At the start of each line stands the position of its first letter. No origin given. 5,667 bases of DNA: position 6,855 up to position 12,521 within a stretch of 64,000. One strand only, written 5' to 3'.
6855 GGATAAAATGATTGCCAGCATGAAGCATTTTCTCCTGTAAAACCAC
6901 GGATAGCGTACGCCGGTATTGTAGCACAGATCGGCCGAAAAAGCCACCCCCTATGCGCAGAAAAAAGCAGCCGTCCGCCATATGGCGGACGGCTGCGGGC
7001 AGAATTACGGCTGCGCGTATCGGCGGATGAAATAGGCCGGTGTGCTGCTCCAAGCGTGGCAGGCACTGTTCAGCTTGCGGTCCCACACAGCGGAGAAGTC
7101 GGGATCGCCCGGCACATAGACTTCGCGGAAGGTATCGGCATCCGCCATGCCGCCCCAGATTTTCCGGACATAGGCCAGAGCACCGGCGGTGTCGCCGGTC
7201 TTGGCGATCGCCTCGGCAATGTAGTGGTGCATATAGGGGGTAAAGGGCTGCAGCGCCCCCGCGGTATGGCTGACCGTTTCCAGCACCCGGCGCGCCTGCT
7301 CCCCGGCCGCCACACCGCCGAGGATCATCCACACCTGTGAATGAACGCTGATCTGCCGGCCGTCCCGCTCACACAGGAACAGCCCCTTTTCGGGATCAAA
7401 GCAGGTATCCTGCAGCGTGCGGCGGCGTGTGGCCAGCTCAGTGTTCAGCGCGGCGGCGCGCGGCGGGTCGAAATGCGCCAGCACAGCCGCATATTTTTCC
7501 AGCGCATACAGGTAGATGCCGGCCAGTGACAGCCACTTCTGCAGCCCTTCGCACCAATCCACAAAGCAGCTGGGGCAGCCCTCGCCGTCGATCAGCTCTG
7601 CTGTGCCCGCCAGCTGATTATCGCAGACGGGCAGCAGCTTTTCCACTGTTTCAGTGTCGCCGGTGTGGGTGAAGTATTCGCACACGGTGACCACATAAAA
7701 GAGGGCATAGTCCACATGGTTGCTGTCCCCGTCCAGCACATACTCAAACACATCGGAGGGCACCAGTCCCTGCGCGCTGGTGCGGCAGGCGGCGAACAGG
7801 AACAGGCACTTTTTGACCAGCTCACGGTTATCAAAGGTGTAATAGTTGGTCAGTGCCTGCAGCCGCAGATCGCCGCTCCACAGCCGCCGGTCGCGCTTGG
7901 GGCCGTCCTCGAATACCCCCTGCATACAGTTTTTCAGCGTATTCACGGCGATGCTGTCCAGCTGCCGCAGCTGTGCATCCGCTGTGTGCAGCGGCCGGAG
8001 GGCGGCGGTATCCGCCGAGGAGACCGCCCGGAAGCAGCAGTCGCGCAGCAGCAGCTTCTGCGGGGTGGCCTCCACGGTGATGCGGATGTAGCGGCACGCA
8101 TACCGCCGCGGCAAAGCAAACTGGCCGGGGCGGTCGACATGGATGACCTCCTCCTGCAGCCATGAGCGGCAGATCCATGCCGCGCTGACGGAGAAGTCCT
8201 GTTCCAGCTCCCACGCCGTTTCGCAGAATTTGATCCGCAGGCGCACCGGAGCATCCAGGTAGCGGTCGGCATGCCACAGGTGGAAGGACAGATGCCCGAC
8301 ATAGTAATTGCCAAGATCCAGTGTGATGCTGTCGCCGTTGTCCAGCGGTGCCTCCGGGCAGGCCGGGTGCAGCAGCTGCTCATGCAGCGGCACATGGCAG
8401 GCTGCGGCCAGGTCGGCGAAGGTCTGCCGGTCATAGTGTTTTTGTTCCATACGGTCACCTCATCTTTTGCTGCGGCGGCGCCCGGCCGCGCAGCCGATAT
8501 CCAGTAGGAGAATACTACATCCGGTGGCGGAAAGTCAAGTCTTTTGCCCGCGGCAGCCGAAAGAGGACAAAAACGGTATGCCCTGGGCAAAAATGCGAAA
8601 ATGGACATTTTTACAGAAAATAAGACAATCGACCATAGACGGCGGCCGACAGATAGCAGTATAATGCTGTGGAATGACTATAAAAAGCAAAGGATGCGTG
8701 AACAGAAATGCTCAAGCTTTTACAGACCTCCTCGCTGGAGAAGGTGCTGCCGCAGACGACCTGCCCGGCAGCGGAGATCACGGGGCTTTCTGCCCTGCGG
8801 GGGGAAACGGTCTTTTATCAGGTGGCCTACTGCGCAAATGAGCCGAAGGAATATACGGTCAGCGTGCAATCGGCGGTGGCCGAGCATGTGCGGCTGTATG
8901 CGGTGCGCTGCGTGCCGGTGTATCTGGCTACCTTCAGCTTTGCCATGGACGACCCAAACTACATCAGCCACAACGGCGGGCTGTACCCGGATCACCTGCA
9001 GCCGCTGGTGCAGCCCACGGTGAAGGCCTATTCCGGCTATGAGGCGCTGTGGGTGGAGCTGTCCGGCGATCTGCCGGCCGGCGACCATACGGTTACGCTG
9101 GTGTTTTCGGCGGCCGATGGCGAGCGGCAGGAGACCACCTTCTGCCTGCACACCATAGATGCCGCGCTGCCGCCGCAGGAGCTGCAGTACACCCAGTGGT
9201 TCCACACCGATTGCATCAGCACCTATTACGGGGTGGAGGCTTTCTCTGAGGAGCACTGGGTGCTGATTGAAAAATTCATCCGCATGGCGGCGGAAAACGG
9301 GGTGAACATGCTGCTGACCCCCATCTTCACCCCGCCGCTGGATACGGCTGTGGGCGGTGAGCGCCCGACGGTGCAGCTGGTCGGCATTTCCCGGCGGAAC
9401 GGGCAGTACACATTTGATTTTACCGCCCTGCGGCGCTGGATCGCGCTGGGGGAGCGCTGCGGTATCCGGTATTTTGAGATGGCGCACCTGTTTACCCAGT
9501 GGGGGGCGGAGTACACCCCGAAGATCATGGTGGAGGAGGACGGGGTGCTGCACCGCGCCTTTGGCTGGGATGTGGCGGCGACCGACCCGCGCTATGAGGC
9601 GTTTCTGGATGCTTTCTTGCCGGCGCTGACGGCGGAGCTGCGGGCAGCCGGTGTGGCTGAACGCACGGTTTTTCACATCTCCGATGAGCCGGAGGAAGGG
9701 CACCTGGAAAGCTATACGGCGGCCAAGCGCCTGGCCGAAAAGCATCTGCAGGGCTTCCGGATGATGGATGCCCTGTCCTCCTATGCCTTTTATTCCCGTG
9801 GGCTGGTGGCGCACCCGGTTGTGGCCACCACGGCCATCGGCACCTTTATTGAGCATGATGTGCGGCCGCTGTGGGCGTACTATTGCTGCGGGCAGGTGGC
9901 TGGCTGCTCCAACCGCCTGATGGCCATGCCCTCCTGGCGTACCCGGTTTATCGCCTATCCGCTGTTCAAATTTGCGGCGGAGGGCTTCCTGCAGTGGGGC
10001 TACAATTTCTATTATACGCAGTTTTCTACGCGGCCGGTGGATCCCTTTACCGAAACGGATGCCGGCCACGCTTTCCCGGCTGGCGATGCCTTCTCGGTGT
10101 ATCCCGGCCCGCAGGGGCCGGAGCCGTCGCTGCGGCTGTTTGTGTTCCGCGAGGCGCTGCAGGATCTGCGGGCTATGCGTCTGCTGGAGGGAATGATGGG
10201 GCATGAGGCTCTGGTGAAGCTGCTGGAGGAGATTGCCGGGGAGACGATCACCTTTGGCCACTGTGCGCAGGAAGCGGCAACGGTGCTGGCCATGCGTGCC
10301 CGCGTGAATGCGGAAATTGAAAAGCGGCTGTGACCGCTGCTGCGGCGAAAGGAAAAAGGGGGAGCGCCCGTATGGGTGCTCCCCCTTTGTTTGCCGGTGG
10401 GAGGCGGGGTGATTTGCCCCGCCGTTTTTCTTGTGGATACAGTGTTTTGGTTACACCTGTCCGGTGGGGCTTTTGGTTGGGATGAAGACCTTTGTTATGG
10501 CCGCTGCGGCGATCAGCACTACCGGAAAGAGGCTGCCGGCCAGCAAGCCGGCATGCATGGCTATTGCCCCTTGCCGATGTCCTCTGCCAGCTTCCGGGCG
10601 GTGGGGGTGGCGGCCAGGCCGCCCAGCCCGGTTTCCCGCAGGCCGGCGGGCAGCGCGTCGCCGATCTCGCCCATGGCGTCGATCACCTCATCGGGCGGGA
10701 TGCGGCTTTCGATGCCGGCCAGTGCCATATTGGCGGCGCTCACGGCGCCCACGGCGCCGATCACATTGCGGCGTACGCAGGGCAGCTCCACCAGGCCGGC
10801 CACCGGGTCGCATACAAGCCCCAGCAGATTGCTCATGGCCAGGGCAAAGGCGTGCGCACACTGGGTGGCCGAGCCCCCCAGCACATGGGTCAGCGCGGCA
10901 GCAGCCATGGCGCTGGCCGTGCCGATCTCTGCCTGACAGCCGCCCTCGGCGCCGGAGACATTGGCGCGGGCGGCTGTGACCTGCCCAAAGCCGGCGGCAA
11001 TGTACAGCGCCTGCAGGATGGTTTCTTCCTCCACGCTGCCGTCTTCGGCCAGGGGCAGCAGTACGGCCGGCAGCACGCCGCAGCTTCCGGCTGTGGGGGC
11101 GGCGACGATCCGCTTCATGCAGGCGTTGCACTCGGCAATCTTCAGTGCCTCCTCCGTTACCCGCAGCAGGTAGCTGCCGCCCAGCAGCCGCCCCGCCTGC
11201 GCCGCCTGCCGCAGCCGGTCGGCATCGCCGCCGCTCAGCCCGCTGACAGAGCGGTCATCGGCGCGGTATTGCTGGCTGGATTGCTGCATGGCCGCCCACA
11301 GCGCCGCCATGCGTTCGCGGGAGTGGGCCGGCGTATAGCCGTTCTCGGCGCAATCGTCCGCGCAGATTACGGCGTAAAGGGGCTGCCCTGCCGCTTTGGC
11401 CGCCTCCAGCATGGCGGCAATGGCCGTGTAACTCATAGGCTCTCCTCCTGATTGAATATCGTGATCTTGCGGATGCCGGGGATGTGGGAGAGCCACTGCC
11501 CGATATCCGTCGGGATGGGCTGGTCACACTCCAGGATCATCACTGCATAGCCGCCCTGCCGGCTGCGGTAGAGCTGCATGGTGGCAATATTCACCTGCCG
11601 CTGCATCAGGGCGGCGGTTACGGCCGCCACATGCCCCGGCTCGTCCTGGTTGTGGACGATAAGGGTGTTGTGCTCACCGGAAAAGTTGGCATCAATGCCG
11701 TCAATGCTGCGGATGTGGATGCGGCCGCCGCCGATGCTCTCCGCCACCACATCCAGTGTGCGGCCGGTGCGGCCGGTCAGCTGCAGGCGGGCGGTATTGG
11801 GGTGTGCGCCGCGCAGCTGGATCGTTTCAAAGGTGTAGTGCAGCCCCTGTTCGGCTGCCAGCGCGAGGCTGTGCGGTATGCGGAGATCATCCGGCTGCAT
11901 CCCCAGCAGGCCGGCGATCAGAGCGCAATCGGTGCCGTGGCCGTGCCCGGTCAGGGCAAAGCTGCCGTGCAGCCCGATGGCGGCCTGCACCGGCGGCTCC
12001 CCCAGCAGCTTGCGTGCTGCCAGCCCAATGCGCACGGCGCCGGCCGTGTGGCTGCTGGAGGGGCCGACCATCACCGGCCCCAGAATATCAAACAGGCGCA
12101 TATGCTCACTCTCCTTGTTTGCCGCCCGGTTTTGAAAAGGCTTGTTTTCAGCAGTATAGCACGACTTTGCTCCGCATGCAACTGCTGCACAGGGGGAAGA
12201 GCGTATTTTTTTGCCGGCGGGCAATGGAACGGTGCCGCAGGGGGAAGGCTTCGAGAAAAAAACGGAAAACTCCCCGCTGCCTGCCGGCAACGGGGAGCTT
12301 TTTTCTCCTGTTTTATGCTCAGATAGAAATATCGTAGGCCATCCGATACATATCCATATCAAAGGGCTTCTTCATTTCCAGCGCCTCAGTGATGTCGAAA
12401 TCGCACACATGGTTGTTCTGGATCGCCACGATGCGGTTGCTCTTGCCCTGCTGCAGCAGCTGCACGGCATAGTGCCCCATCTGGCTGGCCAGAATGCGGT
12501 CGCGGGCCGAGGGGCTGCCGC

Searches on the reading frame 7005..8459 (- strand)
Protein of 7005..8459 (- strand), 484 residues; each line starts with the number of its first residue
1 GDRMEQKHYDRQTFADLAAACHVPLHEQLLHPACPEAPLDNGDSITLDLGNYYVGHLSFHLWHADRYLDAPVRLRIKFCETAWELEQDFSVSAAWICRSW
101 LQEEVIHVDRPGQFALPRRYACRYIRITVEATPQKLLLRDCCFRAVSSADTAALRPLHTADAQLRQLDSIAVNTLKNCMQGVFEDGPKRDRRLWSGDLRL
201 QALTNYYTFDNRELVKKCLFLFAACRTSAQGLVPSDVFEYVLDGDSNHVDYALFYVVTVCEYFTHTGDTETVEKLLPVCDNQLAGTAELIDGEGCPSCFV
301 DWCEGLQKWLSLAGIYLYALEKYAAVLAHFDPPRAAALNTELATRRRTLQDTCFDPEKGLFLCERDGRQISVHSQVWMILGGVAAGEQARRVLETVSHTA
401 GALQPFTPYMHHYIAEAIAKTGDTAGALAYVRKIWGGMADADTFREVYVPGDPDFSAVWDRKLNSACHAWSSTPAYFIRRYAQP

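Call 64: search_protein_families(library=pfam, proteins=[window:7005-8459:-], max_evalue=0.001)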
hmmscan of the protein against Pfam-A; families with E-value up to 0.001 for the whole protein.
window:7005-8459:- (484 aa): 2 families
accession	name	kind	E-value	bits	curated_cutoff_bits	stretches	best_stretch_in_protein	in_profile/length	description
PF21104.3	Glyco_hydro_78_N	-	3.5e-29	101.6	27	1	35-135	29-130/142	Glycosyl hydrolase family 78 alpha-rhamnosidase N-terminal domain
PF17389.8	Bac_rhamnosid6H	-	2.5e-15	57.1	24.5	1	158-286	7-134/339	Bacterial alpha-L-rhamnosidase 6 hairpin glycosidase domain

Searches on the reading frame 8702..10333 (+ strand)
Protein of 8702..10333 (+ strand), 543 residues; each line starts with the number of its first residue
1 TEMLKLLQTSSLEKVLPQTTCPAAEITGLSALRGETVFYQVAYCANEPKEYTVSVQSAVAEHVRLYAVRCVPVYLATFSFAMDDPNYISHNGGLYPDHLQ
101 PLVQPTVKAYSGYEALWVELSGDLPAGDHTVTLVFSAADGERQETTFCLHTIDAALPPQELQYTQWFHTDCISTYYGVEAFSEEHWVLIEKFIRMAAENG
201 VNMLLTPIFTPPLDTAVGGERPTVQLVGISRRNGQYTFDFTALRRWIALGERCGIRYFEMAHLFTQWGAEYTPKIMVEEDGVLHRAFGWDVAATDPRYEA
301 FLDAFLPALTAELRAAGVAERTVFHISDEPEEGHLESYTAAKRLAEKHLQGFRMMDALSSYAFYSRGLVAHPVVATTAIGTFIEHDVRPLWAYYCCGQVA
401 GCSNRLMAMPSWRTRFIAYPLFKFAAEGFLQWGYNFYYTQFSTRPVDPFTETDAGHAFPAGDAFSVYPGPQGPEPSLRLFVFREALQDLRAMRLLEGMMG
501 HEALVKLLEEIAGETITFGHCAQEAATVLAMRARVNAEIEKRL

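Call 64: search_protein_families(library=pfam, proteins=[window:8702-10333:+], max_evalue=0.001)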
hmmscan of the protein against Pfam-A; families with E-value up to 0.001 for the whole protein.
window:8702-10333:+ (543 aa): 1 family
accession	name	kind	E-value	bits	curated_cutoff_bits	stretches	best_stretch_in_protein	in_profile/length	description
PF13320.12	GH123_cat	-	7.3e-105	351.3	23.1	1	166-495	1-324/324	Glycoside hydrolase 123, catalytic domain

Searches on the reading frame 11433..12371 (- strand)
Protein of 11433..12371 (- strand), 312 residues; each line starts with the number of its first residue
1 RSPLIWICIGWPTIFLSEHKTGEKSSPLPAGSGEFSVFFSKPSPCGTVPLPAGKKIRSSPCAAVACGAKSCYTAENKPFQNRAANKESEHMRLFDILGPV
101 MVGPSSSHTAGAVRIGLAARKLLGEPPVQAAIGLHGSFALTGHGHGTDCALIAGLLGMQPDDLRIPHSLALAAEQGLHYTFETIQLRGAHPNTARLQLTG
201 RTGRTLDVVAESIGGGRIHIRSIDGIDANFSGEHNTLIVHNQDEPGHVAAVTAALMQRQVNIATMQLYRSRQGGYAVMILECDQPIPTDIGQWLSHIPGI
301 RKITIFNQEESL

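Call 64: search_protein_families(library=pfam, proteins=[window:11433-12371:-], max_evalue=0.001)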
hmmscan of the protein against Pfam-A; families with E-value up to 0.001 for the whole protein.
window:11433-12371:- (312 aa): 2 families
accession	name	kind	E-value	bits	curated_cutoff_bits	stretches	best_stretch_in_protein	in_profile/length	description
PF03315.21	SDH_beta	-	1.4e-16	61.7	26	1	94-168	3-81/155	Serine dehydratase beta chain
PF01842.31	ACT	-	7.5e-08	32.4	27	1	236-285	2-52/66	ACT domain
